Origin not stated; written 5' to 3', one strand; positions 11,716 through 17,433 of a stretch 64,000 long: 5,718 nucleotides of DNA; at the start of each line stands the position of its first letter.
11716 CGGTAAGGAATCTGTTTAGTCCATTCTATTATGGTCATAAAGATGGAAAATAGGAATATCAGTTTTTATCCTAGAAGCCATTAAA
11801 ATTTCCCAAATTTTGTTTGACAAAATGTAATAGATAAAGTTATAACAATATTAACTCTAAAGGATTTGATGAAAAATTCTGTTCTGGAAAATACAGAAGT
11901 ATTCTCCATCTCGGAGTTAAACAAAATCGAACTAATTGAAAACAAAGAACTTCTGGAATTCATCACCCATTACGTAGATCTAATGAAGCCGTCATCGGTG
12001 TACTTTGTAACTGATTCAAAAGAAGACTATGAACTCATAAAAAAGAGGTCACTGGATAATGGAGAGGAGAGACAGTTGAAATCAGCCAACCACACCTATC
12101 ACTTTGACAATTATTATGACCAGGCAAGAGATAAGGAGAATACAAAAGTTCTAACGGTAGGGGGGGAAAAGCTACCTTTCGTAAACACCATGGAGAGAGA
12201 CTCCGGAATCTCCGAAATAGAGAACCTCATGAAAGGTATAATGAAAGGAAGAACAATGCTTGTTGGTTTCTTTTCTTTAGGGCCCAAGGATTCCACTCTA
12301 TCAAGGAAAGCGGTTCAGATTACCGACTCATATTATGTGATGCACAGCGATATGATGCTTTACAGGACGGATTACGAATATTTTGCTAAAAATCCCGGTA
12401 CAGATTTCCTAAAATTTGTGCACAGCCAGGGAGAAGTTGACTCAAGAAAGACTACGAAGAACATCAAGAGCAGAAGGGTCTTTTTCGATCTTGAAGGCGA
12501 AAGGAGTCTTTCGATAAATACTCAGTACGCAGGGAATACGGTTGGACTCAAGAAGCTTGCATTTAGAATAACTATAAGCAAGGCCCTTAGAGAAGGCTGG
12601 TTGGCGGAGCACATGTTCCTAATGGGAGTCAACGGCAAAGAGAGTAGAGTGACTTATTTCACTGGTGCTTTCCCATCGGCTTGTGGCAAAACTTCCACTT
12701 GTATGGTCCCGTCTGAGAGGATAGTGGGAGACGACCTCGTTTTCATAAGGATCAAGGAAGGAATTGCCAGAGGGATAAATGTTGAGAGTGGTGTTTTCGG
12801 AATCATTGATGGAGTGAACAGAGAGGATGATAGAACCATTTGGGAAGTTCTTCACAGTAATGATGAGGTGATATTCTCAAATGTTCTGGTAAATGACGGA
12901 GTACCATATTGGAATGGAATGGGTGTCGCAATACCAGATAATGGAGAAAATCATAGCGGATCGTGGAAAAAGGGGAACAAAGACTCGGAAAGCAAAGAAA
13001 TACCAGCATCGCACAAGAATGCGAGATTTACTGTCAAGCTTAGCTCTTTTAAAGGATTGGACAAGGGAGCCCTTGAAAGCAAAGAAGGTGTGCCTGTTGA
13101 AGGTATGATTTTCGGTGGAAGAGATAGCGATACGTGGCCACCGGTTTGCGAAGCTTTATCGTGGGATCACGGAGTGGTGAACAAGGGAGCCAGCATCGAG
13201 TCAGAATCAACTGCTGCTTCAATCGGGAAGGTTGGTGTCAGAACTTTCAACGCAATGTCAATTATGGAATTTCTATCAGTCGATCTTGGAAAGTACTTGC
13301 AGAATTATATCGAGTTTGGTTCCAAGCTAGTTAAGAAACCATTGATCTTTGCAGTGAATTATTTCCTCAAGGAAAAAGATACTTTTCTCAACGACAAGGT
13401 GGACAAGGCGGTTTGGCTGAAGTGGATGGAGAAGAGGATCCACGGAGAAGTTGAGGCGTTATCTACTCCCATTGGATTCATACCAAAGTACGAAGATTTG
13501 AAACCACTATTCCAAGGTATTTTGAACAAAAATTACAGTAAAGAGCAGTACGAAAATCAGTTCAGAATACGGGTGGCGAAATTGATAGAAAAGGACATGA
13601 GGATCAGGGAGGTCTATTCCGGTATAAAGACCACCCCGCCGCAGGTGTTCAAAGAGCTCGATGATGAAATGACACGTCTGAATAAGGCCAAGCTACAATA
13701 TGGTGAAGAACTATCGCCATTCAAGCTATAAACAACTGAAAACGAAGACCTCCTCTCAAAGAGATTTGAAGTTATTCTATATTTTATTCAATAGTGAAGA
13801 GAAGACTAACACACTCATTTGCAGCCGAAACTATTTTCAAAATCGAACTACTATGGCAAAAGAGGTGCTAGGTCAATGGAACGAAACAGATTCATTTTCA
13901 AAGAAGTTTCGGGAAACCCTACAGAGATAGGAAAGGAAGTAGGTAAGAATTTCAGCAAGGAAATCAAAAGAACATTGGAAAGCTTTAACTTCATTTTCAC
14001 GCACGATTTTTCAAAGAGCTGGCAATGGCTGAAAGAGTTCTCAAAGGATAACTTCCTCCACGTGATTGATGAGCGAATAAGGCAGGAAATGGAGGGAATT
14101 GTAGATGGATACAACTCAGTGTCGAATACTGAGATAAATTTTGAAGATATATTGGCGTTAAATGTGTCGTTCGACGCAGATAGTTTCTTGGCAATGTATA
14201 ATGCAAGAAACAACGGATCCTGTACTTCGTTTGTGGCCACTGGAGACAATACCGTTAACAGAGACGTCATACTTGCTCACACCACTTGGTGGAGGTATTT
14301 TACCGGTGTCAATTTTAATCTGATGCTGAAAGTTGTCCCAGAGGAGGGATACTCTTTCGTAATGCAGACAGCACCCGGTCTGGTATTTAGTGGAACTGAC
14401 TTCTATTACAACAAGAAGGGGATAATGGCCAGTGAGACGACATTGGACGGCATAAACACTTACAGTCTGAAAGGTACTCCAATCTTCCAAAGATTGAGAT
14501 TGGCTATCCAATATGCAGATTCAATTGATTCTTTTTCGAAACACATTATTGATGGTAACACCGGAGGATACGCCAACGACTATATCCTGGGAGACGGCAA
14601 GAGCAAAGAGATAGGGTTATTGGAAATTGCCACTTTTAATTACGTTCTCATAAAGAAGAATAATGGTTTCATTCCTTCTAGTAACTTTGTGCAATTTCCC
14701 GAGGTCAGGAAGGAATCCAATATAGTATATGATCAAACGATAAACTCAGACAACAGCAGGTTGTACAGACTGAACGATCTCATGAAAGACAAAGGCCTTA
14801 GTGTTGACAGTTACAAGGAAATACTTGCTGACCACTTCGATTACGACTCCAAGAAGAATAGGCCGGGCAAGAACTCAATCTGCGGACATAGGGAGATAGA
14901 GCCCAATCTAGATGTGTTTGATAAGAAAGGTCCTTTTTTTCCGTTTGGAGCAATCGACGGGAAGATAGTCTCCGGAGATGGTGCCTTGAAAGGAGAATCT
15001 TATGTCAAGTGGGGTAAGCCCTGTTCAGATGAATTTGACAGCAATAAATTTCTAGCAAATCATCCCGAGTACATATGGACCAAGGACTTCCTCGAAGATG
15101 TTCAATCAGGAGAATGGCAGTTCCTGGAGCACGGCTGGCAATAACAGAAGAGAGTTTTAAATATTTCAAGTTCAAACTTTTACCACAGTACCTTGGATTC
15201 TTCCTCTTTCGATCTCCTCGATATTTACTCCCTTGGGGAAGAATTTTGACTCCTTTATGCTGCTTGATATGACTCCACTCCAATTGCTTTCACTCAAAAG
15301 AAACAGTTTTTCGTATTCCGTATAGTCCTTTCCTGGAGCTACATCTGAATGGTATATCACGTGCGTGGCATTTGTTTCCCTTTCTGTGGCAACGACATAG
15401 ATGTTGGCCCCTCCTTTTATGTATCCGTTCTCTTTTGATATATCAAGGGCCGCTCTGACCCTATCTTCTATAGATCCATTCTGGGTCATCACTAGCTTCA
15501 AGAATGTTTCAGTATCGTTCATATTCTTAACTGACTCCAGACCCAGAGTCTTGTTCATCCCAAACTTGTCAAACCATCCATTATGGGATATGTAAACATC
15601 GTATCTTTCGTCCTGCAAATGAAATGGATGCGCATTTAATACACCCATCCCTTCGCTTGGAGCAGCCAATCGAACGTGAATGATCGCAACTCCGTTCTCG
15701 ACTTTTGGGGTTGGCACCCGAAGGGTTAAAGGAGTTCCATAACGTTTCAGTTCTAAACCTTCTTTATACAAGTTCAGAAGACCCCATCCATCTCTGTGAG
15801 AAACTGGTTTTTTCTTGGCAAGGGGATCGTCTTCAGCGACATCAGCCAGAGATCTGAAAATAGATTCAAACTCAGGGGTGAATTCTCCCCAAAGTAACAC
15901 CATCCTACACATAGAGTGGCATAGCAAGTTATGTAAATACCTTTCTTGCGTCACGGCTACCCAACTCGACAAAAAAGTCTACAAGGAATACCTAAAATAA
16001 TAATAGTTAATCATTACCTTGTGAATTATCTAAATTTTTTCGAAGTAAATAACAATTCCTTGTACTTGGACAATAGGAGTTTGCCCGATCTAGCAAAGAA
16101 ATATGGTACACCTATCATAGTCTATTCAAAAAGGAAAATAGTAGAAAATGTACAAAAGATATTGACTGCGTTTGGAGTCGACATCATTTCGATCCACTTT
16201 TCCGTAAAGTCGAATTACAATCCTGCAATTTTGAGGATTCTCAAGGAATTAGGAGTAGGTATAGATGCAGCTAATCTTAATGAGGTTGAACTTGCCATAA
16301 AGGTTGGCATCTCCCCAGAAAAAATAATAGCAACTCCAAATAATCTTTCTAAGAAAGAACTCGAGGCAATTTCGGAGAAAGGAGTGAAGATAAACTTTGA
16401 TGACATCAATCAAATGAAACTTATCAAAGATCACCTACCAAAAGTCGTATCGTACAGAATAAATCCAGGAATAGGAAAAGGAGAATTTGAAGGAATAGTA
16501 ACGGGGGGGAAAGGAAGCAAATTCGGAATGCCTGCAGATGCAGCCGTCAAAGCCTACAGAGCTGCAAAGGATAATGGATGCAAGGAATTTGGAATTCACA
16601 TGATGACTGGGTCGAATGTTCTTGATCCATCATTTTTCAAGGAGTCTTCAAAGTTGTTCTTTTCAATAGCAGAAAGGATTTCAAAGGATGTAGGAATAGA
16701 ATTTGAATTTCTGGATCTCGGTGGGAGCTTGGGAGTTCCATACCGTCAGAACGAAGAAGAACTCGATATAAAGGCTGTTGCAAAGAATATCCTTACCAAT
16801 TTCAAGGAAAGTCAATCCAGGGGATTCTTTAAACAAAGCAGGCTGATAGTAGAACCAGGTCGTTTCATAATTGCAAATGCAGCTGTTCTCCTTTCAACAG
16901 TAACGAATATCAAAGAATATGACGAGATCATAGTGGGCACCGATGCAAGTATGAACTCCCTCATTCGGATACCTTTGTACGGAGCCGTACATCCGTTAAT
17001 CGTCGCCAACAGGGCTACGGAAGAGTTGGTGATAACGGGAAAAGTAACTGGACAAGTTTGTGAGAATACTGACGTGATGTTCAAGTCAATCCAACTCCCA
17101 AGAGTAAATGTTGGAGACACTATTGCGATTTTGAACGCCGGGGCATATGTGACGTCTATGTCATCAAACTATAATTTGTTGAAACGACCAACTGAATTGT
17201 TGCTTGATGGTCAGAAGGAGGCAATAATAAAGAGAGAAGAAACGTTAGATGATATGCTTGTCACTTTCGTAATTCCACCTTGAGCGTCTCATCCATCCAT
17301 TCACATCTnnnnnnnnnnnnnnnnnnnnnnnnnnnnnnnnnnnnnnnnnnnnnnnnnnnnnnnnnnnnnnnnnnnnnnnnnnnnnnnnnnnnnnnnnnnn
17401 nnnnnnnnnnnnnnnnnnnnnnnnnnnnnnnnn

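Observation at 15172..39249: Contiguous ~24-kb island for scavenging and catabolism of bacterial peptidoglycan in an archaeal-looking genome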

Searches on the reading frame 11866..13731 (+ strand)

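Call 6: search_protein_families(library=ncbifam, proteins=[window:11866-13731:+], max_evalue=0.001)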
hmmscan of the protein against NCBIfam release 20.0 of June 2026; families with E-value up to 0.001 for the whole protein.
window:11866-13731:+ (621 aa): 1 family
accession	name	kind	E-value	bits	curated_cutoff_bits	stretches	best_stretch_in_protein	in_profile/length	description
NF003253.0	PRK04210.1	equivalog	2e-184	614.4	504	1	13-608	7-610/612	phosphoenolpyruvate carboxykinase (GTP)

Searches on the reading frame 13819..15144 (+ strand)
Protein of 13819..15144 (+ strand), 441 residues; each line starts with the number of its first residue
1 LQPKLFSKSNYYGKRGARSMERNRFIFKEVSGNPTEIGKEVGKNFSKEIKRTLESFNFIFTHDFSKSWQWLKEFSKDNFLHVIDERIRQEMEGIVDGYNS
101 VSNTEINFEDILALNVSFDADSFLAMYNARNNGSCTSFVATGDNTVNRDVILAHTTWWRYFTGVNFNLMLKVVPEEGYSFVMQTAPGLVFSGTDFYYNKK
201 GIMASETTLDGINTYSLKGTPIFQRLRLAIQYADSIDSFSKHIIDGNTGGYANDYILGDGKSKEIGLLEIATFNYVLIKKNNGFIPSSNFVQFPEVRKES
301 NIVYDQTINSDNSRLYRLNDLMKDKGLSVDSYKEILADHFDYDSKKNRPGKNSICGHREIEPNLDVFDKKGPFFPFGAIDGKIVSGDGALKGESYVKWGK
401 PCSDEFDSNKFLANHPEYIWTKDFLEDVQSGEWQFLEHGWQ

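Call 6: search_protein_families(library=ncbifam, proteins=[window:13819-15144:+], max_evalue=0.001)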
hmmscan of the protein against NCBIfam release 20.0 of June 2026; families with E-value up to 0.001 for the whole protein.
window:13819-15144:+ (441 aa): 1 family
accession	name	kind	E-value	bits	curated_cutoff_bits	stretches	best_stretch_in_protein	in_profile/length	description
NF040521.1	C45_proenzyme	subfamily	6e-33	114.5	85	1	31-358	1-291/313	C45 family autoproteolytic acyltransferase/hydrolase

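Call 74: search_protein_families(library=pfam, proteins=[window:13819-15144:+], max_evalue=0.1)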
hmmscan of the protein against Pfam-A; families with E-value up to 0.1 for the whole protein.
window:13819-15144:+ (441 aa): 1 family
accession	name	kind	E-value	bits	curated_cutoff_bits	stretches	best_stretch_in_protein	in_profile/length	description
PF04916.18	Phospholip_B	-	6.9e-13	48.5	27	1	69-259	82-298/487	Phospholipase B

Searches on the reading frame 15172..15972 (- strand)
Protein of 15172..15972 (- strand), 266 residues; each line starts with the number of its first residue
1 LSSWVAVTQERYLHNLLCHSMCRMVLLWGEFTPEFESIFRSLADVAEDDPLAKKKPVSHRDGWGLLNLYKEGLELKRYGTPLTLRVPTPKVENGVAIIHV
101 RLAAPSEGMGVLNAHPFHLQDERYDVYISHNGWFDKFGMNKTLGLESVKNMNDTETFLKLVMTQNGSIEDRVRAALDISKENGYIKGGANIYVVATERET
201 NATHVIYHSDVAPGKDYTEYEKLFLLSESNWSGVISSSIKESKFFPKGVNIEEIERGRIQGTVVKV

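Call 3: search_protein_families(library=pfam, proteins=[window:15172-15972:-], max_evalue=0.001)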
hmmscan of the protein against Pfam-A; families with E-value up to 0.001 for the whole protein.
window:15172-15972:- (266 aa): 1 family
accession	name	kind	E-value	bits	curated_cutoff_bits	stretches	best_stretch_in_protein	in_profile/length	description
PF13522.11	GATase_6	-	3.3e-06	27.6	27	1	91-169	8-82/130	Glutamine amidotransferase domain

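Call 5: search_protein_families(library=ncbifam, proteins=[window:15172-15972:-], max_evalue=0.001)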
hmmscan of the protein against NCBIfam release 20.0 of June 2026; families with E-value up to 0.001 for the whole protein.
window:15172-15972:- (266 aa): 0 families

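Call 74: search_protein_families(library=pfam, proteins=[window:15172-15912:-], max_evalue=0.1)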
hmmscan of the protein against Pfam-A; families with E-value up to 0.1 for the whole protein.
window:15172-15912:- (246 aa): 2 families
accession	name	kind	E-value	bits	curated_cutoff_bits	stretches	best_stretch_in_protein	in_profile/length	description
PF13522.11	GATase_6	-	2.8e-06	27.8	27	1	71-149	8-82/130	Glutamine amidotransferase domain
PF13230.11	GATase_4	-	0.026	13.9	23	1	38-137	31-133/272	Glutamine amidotransferases class-II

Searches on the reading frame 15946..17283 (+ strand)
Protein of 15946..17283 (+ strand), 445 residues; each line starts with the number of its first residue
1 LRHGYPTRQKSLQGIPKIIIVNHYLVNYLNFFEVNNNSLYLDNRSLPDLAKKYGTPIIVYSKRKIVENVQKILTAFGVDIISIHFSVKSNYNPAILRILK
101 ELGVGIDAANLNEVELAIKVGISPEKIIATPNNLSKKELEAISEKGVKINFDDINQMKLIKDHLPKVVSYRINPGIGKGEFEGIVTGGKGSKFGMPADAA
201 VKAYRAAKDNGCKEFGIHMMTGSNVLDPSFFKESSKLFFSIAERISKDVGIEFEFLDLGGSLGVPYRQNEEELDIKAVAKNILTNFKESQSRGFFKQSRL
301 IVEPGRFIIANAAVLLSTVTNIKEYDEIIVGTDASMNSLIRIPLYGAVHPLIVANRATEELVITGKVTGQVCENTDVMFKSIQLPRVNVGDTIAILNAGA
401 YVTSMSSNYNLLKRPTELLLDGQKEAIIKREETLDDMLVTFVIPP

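Call 3: search_protein_families(library=pfam, proteins=[window:15946-17283:+], max_evalue=0.001)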
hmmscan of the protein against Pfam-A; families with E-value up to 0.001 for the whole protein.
window:15946-17283:+ (445 aa): 2 families
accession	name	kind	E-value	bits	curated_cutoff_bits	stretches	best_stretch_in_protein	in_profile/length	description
PF02784.22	Orn_Arg_deC_N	-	2.4e-46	158.6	23.4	1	63-310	2-247/247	Pyridoxal-dependent decarboxylase, pyridoxal binding domain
PF00278.28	Orn_DAP_Arg_deC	-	1.8e-16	60.6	23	1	242-399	5-95/95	Pyridoxal-dependent decarboxylase, C-terminal sheet domain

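Call 5: search_protein_families(library=ncbifam, proteins=[window:15946-17283:+], max_evalue=0.001)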
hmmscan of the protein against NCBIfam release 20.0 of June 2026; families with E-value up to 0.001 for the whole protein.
window:15946-17283:+ (445 aa): 8 families
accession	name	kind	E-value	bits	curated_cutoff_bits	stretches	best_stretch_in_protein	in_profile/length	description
TIGR01048.1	lysA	equivalog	8.6e-101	337.4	297.9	1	35-438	5-413/417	diaminopimelate decarboxylase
NF006515.0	PRK08961.1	equivalog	2.2e-72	244.3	802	1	51-421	499-860/861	bifunctional aspartate kinase/diaminopimelate decarboxylase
TIGR03099.1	dCO2ase_PEP1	hypoth_equivalog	1.4e-55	189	478.45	1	32-412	1-389/398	pyridoxal-dependent decarboxylase, exosortase A system-associated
NF052544.1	OrLyDeCDokD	equivalog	6.2e-43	147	700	1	30-439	17-457/461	ornithine/lysine decarboxylase DokD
NF041039.1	FslC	exception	5.3e-16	58.5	500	1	42-430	15-413/418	rhizoferrin biosystnesis N-citrylornithine decarboxylase FslC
NF003763.0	PRK05354.1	equivalog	2.9e-12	45.9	369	1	185-327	215-364/636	biosynthetic arginine decarboxylase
TIGR01273.1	speA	equivalog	9.6e-12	44.1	624.1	1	186-327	208-356/624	arginine decarboxylase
TIGR01047.1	nspC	equivalog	4.1e-08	32.1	409.05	1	56-425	4-364/380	carboxynorspermidine decarboxylase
